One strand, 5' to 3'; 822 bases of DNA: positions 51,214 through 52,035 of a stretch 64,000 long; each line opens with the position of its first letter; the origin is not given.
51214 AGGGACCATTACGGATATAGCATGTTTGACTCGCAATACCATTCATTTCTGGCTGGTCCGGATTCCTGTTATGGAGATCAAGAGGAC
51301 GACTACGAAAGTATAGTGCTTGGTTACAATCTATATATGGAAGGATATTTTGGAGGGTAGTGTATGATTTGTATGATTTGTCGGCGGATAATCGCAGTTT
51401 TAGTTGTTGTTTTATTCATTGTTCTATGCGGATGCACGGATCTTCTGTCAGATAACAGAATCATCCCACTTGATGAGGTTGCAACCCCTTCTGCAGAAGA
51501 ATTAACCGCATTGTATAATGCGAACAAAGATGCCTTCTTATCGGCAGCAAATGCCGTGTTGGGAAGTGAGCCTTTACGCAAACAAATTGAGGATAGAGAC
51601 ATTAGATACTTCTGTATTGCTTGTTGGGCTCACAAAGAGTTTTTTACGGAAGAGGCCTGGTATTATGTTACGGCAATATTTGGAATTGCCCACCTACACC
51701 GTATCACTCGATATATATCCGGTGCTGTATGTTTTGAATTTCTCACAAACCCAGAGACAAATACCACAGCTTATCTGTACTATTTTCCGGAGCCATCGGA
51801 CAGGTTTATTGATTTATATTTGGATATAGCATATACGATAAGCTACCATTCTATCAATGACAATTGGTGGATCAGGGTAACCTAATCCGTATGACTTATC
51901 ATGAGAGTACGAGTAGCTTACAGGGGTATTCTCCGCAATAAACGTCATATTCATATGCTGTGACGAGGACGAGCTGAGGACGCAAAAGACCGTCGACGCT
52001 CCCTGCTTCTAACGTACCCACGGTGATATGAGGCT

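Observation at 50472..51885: Intact orphan RHS-CT cassette (Ntox44-like toxin) whose only start codon is buried in a hairpin, followed by a lipoprotein immunity candidate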

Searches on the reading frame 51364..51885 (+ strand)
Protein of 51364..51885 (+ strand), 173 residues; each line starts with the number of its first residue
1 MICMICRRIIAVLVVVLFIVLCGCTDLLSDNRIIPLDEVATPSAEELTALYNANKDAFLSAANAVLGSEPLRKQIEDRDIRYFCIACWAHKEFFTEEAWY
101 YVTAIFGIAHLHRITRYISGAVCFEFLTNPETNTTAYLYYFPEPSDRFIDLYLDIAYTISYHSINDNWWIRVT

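Call 5: search_protein_families(library=pfam, proteins=[window:51364-51885:+], max_evalue=1)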
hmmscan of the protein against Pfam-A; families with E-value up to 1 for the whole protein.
window:51364-51885:+ (173 aa): 1 family
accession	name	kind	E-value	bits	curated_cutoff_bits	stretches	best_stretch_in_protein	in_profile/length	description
PF17393.7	DUF5402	-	0.042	14.4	25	1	10-95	25-108/120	Family of unknown function (DUF5402)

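Call 6: search_protein_families(library=ncbifam, proteins=[window:51364-51885:+], max_evalue=1)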
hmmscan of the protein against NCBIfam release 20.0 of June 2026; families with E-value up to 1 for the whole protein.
window:51364-51885:+ (173 aa): 0 families

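Call 12: find_homologous_proteins(query=window:51364-51882:+, max_evalue=0.01)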
Query window:51364-51882:+ (173 aa): 1 proteins with E <= 0.01 among 53 candidates.
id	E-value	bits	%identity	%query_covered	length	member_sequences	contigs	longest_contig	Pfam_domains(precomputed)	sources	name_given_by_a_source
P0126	1.3e-113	394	100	100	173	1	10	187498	-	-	-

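Call 14: find_encoding_contigs(protein=P0126, flank=10000, max_places=10)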
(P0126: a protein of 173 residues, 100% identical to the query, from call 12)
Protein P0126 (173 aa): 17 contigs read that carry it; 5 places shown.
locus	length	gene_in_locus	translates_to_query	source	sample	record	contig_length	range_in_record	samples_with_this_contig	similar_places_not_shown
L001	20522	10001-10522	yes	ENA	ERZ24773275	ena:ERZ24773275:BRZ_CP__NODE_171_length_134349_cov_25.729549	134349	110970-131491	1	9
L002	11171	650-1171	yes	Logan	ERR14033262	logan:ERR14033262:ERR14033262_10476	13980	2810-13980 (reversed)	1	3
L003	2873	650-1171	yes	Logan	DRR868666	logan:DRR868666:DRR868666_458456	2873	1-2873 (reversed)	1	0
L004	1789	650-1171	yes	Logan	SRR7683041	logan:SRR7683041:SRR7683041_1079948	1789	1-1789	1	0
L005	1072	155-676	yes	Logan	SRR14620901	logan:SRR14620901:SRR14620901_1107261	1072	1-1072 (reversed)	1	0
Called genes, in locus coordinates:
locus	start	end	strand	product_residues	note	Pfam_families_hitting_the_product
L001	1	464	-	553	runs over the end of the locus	PF00512:HisKA, PF02518:HATPase_c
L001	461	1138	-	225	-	PF00072:Response_reg, PF00486:Trans_reg_C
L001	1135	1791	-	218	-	PF01895:PhoU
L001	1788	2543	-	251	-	PF00005:ABC_tran, PF02463:SMC_N (faint), PF13304:AAA_21 (weak)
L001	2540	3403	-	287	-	PF00528:BPD_transp_1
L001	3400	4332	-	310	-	PF00528:BPD_transp_1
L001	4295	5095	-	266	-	PF01547:SBP_bac_1, PF12849:PBP_like_2, PF03466:LysR_substrate (faint), PF13531:SBP_bac_11, PF12727:PBP_like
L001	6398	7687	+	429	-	PF12671:Amidase_6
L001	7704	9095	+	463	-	PF25390:WD40_RLD, PF00415:RCC1 (faint)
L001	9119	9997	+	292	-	PF25023:TEN_YD-shell (weak), PF15607:Ntox44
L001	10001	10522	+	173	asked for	-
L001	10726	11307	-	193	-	PF05067:Mn_catalase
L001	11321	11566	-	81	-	PF12652:CotJB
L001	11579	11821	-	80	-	PF11007:CotJA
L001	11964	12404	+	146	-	PF03703:bPH_2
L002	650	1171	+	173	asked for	-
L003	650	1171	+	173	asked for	-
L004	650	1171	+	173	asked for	-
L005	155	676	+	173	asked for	-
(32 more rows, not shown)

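Call 21: search_protein_representatives(protein=window:51364-51882:+)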
Query: 173 residues. Proteins with E-value up to 0.001 (for the whole library): 32; up to 1e-10: 5; up to 1e-30: 1. The best 32 are listed.
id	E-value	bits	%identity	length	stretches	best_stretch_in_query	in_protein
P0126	4.1e-114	394.4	100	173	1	1-173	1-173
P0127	3.3e-27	111.4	39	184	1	5-173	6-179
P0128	2.4e-23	98.8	35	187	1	15-172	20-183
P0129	8.6e-18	80.7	36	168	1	7-171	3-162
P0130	1.3e-12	63.9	40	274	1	79-172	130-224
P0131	4.1e-10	55.8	24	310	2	14-169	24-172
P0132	5.8e-10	55.3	26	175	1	9-170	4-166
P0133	3.3e-08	49.5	29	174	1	7-171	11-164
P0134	4.5e-08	49.1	29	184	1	12-170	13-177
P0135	1.1e-06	44.6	32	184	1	15-150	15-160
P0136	1.2e-06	44.4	28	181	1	8-170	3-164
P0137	4.4e-06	42.6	24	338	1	13-172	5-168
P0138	4.9e-06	42.5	26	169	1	9-170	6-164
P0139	5.4e-06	42.3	29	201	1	4-170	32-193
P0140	5.6e-06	42.3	34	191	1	35-170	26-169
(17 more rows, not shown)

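Call 62: search_protein_families(library=pfam, alignment_id=A4, max_evalue=0.01)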
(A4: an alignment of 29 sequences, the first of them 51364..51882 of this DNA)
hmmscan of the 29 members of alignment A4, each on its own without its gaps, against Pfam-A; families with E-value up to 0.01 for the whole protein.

A. member 1, window:51364-51882:+ (173 aa): 0 families

B. families by the number of members that match (of 29 scanned): 1 family
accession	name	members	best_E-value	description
PF12993.12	DUF3877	1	0.0068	Domain of unknown function, E. rectale Gene description (DUF3877)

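Call 63: search_solved_structures(query=A4, max_evalue=10)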
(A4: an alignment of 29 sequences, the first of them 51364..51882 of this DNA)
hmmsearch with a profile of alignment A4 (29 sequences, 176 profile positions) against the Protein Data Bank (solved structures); distinct sequences matched with E-value up to 10: 8.
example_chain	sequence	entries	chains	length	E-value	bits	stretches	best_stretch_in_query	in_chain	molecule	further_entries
6m6z_A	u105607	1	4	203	0.17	14.6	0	4-61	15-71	TMH4C4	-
6dlm_B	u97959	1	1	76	0.25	14.1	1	32-87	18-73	DHD127_B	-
2vyu_A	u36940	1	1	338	0.26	14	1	1-53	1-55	CHOLINE BINDING PROTEIN F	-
5y4b_A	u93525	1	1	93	0.44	13.3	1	79-107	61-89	BolA-like protein 2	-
8cyb_D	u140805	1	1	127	0.61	12.8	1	90-159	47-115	pan-sarbecovirus nanobody 1-8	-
1xiu_A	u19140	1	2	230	0.78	12.5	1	69-100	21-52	RXR-like protein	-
7a79_A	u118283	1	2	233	1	12.1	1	76-114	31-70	Retinoic acid receptor RXR-gamma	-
2gl8_A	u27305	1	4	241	1.1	12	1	76-114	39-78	Retinoic acid receptor RXR-gamma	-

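Call 64: search_protein_families(library=padloc, proteins=[window:51364-51882:+], max_evalue=0.01)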
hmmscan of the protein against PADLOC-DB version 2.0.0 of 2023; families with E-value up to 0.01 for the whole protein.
window:51364-51882:+ (173 aa): 0 families

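Call 72: predict_structure(protein=window:51364-51882:+)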
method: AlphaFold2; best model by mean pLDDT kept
length: 173 residues; sequences in the alignment: 1
mean_pLDDT: 46.6   pTM: 0.32
mean pLDDT of the five models: 46.6, 42.5, 41.9, 37.6, 37.4
residues with pLDDT >= 90: 6; 70-90: 10; 50-70: 25; < 50: 132
segments of 3 or more residues with pLDDT < 50: 23-42, 61-67, 69-72, 74-76, 78-95, 97-173
pLDDT, mean of each block of 10 residues (from residue 1): 89 72 43 34 51 53 48 47 37 46 42 35 41 41 45 38 34 39
secondary structure, 60 per line:
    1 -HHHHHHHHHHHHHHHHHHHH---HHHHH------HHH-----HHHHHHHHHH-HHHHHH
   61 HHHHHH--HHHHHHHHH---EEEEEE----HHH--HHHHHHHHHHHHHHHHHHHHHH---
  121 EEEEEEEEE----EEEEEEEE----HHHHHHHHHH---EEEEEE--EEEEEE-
elements in order: H2-21 H25-29 H44-53 H55-66 H69-77 E81-86 H96-117 E121-129 E134-141 H146-155 E159-164 E167-172
